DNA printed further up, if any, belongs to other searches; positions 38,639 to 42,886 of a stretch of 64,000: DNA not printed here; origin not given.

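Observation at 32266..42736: Single four-gene operon combining a type-B-CTD giant adhesin, its PorP/SprF partner, a propeller lipoprotein and a type-A-CTD CotH kinase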

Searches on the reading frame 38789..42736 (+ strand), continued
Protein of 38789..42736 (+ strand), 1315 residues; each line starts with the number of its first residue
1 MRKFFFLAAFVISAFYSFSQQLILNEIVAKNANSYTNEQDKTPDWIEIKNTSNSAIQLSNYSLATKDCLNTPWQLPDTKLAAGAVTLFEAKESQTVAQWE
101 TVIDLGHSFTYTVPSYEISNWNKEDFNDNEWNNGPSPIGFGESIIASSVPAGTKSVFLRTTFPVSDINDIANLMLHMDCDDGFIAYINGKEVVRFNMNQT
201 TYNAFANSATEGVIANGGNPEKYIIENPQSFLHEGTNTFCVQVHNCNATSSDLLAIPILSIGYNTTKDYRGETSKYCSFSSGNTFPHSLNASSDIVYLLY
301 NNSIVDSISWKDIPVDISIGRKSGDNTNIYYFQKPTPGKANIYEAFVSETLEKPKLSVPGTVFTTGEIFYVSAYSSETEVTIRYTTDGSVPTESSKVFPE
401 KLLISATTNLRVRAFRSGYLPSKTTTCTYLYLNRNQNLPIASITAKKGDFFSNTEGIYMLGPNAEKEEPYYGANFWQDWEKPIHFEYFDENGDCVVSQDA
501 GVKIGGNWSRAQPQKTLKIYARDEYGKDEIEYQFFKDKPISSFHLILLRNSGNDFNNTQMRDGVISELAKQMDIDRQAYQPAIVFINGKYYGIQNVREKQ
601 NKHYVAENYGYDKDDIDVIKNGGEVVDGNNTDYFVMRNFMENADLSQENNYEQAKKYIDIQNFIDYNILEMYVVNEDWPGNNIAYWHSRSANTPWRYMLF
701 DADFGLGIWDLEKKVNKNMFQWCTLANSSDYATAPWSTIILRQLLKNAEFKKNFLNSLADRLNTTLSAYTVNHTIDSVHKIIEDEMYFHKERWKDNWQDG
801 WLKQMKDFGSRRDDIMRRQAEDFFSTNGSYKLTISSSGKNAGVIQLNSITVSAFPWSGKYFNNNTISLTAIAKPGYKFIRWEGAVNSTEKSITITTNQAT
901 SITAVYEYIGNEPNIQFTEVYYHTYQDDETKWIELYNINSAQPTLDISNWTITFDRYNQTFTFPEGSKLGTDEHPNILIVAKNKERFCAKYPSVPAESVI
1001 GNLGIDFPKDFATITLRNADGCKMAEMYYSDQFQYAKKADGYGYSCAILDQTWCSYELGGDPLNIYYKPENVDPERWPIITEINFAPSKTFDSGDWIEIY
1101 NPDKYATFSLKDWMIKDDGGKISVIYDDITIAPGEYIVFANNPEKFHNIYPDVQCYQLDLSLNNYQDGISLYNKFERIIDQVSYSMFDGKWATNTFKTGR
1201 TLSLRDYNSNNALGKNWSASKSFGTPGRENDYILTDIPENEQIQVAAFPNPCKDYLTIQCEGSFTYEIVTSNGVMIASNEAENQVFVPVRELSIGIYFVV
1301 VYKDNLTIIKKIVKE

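Call 81: list_cluster_members(proteins=[window:38789-42733:+, P0022, window:32266-36714:+])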
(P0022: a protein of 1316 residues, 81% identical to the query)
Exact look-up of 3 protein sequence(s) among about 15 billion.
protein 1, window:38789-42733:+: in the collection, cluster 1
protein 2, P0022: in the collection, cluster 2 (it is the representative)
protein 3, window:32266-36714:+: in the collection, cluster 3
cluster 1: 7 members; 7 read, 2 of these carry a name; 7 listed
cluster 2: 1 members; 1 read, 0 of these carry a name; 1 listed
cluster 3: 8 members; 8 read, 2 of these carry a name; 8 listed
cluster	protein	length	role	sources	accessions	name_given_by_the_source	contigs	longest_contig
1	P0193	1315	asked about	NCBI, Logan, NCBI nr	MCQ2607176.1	MAG: CotH kinase family protein [Bacteroidales bacterium] | CotH kinase family protein [Bacteroidales bacterium]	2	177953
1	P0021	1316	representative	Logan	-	-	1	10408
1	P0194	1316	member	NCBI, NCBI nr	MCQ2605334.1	MAG: CotH kinase family protein [Bacteroidales bacterium] | CotH kinase family protein [Bacteroidales bacterium]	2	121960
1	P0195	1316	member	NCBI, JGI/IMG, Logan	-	-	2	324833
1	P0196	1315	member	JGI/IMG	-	-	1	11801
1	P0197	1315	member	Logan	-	-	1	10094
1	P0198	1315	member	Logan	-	-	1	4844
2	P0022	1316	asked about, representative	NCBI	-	-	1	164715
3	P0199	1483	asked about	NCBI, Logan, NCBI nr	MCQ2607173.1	MAG: gliding motility-associated C-terminal domain-containing protein [Bacteroidales ... | gliding motility-associated C-terminal domain-containing protein [Bacteroidales bacterium]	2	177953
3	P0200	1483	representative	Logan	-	-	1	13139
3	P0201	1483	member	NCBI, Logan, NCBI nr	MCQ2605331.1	MAG: gliding motility-associated C-terminal domain-containing protein [Bacteroidales ... | gliding motility-associated C-terminal domain-containing protein [Bacteroidales bacterium]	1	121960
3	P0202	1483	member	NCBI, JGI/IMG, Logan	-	-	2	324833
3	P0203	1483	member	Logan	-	-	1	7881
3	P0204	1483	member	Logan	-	-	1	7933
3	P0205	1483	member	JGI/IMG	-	-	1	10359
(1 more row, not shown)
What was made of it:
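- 38789..42736 (+): T9SS type-A cargo of 1315 aa: signal peptide, LTD with an insertion, CHB_HEX_C/Fn3_assoc, CotH kinase core, Flg_new_2, two LTDs, type-A CTD. NCBI names it 'CotH kinase family protein', MCQ2607176.1 (call 81).
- On CotH kinase family (PF08757): The organism is a Bacteroidales MAG (call 81).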
